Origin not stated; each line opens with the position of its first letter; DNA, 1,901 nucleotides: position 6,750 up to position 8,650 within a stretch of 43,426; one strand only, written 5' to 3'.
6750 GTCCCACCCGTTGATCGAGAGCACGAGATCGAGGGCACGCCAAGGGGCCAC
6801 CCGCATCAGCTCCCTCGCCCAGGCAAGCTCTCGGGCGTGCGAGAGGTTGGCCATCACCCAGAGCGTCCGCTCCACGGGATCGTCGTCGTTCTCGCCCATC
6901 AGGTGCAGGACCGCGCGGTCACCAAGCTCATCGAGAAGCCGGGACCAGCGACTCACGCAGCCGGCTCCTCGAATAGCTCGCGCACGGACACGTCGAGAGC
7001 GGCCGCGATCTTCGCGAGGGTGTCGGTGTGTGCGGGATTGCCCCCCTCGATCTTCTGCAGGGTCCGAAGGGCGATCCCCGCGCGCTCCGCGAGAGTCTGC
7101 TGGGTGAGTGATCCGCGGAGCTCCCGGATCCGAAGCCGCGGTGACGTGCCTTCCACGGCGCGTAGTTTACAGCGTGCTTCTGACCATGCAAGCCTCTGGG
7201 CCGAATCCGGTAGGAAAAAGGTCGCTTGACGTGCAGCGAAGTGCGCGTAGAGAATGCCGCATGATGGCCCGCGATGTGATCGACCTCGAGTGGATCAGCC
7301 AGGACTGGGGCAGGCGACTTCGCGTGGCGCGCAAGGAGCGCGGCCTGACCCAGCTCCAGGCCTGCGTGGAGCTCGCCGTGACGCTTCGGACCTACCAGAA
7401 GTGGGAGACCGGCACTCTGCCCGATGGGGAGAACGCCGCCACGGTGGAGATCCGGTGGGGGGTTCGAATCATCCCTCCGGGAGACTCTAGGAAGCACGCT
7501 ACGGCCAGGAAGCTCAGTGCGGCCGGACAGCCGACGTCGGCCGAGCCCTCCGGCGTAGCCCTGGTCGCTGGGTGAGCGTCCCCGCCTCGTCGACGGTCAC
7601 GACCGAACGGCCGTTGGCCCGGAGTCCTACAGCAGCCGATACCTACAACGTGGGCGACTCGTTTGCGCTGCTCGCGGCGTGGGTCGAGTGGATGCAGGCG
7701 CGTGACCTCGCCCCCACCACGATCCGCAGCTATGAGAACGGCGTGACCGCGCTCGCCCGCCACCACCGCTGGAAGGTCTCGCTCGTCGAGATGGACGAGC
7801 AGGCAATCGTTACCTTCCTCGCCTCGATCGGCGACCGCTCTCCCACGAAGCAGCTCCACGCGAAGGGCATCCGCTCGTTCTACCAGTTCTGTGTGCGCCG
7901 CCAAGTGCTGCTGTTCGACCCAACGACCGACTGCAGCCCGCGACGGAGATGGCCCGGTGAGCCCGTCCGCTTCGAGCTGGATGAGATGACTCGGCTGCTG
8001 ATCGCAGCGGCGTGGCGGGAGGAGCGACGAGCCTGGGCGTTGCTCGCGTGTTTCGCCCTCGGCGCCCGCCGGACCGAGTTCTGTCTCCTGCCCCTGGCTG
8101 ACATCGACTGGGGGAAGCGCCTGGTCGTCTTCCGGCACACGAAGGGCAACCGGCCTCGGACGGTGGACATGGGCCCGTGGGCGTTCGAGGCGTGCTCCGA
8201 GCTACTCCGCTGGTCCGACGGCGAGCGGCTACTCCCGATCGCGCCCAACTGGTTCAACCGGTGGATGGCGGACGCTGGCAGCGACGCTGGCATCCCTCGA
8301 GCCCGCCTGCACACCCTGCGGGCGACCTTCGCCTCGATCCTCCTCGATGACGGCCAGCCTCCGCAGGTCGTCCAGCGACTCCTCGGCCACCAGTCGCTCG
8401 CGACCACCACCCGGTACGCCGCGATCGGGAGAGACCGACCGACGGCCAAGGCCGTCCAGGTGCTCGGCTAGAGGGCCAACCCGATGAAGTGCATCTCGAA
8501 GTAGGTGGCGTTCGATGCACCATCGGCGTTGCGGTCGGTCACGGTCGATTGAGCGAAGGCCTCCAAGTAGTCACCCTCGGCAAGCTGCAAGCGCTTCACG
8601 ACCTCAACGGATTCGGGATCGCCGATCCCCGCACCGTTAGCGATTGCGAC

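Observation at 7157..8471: tRNA 3'-end mimic inside the repressor ORF: integration-dependent-immunity-type switch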

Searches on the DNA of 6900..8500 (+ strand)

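Call 4: search_dna_similar(query=window:6900-8500:+, collection=phages, mode=distant, max_rows=30)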
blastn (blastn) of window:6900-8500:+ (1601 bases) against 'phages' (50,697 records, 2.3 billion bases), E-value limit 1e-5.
No match.

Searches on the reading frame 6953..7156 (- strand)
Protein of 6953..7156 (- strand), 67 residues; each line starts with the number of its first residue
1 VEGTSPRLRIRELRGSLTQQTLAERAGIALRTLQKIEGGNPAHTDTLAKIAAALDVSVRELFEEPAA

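Call 5: search_protein_families(library=pfam, proteins=[window:6953-7156:-], max_evalue=0.01)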
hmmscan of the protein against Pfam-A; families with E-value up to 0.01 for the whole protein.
window:6953-7156:- (67 aa): 5 families
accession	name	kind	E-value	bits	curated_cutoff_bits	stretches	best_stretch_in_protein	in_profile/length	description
PF01381.28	HTH_3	-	1.4e-09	38.3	23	1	10-61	4-55/55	Helix-turn-helix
PF13443.12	HTH_26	-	5.6e-07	30.2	22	1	17-63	11-59/63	Cro/C1-type HTH DNA-binding domain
PF13560.12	HTH_31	-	6e-06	26.9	27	1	10-60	9-60/64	Helix-turn-helix domain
PF12844.13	HTH_19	-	2.9e-05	24.3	30.2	1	9-62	3-59/64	Helix-turn-helix domain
PF13413.12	HTH_25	-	0.009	16.3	24.6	0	11-44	6-38/62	Helix-turn-helix domain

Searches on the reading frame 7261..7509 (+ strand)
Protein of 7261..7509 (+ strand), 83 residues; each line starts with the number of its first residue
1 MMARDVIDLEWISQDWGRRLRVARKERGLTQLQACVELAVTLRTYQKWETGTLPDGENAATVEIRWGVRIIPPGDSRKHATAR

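Call 56: list_cluster_members(proteins=[window:7261-7509:+, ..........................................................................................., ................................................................, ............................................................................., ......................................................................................, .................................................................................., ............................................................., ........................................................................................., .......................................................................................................])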
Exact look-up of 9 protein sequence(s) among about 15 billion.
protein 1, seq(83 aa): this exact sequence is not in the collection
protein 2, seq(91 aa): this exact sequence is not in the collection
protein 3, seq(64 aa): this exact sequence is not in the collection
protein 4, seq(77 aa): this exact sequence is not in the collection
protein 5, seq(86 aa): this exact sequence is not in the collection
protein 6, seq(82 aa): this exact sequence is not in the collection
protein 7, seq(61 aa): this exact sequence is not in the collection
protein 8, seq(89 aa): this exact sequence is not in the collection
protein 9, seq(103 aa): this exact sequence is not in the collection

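Call 92: list_cluster_members(proteins=[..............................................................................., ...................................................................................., window:7264-7509:+, window:7108-7509:+, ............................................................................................])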
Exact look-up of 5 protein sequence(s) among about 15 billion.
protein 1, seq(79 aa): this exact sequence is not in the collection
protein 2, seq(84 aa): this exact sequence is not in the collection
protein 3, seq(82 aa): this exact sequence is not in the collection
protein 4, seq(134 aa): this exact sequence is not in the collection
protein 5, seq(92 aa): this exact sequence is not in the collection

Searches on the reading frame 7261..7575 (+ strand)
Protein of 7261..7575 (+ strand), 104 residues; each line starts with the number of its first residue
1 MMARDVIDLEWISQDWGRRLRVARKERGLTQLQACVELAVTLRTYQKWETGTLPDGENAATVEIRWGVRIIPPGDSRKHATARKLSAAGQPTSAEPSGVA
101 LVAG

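Call 5: search_protein_families(library=pfam, proteins=[window:7261-7575:+], max_evalue=0.01)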
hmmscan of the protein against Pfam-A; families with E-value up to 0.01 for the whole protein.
window:7261-7575:+ (104 aa): 3 families
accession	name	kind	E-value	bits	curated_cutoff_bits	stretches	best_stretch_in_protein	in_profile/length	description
PF13560.12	HTH_31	-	6.8e-06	26.7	27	1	17-55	3-42/64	Helix-turn-helix domain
PF01381.28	HTH_3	-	8.5e-06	26.2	23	1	20-59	1-41/55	Helix-turn-helix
PF12844.13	HTH_19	-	0.0027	18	30.2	1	17-55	1-40/64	Helix-turn-helix domain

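Call 16: search_dna_similar(query=window:7261-7575:+, collection=phages, mode=protein, max_rows=30, max_evalue=0.01)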
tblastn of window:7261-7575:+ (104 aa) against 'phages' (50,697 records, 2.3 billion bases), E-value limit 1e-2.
Records with a match: 4; places in all: 4; records where one place covers at least 80% of the query: 0.
Best place of each record, by identity: <60% 4.
By first word of the organism name: Streptococcus 3; Bacteriophage 1.
By host as written in the record: - 1; Streptococcus anginosus 1_2_62CV 1; Streptococcus equinus C277 1; Streptococcus equinus ES1 1.
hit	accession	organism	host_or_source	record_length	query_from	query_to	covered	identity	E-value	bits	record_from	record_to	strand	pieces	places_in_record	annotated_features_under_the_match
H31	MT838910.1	Bacteriophage sp.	human fecal samples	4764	17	53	36%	45.9%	1e-2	39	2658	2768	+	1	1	record has no annotation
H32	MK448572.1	Streptococcus satellite phage Javan61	Streptococcus anginosus 1_2_62CV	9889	19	51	32%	48.5%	4e-3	40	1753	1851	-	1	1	hypothetical protein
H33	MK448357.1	Streptococcus satellite phage Javan201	Streptococcus equinus C277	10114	19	51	32%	48.5%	5e-3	40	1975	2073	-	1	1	hypothetical protein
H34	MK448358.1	Streptococcus satellite phage Javan203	Streptococcus equinus ES1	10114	19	51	32%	48.5%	5e-3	40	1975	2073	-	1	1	hypothetical protein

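Call 17: find_homologous_proteins(query=window:7261-7575:+, max_evalue=0.001)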
Query window:7261-7575:+ (104 aa): 1 proteins with E <= 0.001 among 4 candidates.
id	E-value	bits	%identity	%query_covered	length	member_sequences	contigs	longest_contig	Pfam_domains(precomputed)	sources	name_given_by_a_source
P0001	4.7e-62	224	100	100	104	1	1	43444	PF01381.29,PF13560.13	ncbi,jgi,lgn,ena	-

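Call 63: search_protein_representatives(protein=window:7261-7575:+)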
Query: 104 residues. Proteins with E-value up to 0.001 (for the whole library): 125; up to 1e-10: 7; up to 1e-30: 1. The best 125 are listed.
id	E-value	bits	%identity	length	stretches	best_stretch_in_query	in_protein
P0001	1.5e-62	224.2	100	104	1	1-104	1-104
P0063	8.6e-28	112.6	37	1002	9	14-52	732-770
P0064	2.1e-23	98.5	38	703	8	18-54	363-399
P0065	2.0e-22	95.3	31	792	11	14-67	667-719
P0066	9.2e-12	61.1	30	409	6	14-59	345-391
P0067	6.6e-11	58.4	41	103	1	2-92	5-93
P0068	9.2e-11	57.9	46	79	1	4-70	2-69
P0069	1.6e-10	57.1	51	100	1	5-72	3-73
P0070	5.8e-10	55.3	52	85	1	6-71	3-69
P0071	1.3e-09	54.2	49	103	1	5-97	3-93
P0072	1.9e-09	53.7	41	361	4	18-57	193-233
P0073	2.1e-09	53.5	32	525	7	13-63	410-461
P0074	5.1e-09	52.3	33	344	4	14-52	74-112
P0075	7.8e-09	51.7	35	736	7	16-52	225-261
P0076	1.7e-08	50.6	38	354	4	17-62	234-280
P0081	8.0e-08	48.5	46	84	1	6-74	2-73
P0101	5.8e-06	42.5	43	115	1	6-72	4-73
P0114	3.0e-05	40.2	45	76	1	29-104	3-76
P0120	4.3e-05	39.7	40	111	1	3-76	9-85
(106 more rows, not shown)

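Call 65: list_cluster_members(proteins=[P0068, P0070, P0081, P0101, P0069, P0067, P0114, P0120])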
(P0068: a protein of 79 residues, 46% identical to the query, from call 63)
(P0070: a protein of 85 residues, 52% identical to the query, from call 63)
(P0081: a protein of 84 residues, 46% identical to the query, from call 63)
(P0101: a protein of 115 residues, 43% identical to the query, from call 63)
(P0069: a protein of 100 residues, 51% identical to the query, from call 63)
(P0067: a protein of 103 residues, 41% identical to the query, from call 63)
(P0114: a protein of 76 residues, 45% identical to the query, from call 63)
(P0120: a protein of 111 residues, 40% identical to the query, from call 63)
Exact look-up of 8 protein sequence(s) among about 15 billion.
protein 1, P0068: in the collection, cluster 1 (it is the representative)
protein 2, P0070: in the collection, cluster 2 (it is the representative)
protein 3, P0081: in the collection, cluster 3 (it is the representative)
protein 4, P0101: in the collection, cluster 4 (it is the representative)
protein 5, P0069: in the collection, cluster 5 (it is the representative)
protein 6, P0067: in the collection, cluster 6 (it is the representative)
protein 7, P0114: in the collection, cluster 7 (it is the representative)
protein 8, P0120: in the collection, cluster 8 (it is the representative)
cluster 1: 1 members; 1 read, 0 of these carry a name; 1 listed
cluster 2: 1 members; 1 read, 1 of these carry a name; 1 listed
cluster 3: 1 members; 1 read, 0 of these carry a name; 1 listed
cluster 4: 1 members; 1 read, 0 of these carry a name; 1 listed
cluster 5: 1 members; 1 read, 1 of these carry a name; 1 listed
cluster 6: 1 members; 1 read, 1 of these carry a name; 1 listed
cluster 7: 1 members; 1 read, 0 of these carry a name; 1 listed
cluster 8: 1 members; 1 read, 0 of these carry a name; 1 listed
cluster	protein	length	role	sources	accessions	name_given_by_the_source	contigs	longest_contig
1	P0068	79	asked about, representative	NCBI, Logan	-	-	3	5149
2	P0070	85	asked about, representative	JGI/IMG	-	transcriptional regulator with XRE-family HTH domain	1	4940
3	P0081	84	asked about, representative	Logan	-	-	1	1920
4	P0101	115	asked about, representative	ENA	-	-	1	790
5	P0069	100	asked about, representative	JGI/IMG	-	DNA-binding XRE family transcriptional regulator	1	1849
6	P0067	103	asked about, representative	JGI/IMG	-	transcriptional regulator with XRE-family HTH domain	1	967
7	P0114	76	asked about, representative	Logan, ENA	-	-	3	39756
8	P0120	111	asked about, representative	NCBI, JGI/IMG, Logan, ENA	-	-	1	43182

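Call 66: find_encoding_contigs(protein=P0068, flank=5000, max_places=4)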
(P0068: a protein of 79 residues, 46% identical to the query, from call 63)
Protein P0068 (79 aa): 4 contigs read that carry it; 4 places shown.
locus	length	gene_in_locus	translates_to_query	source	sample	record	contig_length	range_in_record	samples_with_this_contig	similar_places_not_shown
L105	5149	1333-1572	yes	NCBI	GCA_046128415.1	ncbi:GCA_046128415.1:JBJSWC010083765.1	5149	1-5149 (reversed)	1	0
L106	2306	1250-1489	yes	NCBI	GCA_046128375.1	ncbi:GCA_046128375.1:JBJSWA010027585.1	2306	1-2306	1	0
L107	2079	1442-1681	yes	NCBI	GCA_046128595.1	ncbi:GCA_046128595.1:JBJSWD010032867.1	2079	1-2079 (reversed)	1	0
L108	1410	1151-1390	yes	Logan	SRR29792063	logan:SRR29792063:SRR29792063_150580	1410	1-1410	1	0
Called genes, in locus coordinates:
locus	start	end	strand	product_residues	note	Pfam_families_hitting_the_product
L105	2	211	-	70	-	?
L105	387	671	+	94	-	-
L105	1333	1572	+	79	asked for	PF01381:HTH_3 (weak)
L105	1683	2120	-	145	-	PF01872:RibD_C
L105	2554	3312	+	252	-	PF14329:DUF4386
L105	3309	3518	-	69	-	-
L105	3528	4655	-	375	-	PF01266:DAO (faint), PF07992:Pyr_redox_2, PF13738:Pyr_redox_3, PF13450:NAD_binding_8 (faint), PF13434:Lys_Orn_oxgnase, PF00743:FMO-like (weak)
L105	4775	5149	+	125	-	?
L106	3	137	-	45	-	?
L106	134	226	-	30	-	-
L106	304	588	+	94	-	-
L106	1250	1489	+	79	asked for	PF01381:HTH_3 (weak)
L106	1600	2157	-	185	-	PF01872:RibD_C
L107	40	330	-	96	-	PF11662:DUF3263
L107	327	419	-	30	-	-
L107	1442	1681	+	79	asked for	PF01381:HTH_3 (weak)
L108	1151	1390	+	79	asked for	PF01381:HTH_3 (weak)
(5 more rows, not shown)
